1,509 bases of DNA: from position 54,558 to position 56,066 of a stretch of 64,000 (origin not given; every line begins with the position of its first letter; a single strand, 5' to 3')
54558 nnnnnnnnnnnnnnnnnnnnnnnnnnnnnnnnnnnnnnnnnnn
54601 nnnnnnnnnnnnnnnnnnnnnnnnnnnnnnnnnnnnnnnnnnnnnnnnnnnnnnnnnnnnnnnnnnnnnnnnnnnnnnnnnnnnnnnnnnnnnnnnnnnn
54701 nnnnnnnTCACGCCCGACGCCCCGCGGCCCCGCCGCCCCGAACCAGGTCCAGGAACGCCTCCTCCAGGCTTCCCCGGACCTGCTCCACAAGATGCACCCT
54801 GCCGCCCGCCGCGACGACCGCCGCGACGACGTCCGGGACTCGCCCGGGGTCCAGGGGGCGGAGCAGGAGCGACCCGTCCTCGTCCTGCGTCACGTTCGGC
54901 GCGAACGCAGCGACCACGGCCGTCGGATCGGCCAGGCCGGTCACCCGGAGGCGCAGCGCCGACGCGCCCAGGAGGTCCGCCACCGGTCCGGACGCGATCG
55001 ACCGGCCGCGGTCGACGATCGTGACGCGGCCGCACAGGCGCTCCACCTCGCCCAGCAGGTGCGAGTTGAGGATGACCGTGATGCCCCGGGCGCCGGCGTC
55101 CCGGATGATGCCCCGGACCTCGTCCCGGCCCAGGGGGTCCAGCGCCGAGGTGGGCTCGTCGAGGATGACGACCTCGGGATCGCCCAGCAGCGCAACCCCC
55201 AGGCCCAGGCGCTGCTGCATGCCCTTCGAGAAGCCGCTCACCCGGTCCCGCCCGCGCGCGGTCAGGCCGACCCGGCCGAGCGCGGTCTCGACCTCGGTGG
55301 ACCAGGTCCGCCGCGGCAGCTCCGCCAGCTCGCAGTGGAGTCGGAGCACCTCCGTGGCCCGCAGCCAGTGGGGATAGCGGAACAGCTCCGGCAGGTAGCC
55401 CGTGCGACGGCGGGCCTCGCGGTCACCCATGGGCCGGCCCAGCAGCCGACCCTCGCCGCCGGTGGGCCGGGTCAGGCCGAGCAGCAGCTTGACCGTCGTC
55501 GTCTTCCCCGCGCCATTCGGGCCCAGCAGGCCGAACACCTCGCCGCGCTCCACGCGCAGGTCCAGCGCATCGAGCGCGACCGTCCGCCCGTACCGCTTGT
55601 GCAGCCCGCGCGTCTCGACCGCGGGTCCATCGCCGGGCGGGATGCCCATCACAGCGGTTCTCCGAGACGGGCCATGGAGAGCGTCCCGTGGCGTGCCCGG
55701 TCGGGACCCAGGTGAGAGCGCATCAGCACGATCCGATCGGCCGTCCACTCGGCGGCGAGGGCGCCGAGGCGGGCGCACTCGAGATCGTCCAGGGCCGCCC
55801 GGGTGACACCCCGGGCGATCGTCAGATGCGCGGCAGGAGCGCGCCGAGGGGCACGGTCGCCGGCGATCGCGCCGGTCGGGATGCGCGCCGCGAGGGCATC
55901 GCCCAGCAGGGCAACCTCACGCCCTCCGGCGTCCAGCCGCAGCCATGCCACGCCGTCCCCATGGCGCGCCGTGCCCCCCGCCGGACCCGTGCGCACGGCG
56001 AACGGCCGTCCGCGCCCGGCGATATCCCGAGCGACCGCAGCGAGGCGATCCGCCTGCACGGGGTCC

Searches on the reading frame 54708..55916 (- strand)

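Call 12: search_protein_families(library=pfam, proteins=[window:54708-55916:-])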
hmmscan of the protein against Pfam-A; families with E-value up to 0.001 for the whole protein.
window:54708-55916:- (402 aa): 2 families
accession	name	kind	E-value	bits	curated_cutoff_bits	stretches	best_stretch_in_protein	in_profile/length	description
PF00005.33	ABC_tran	-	6.3e-26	92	25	1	115-257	1-137/137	ABC transporter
PF13304.12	AAA_21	-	6.9e-13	49.8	27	1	222-289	231-301/304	AAA domain, putative AbiEii toxin, Type IV TA system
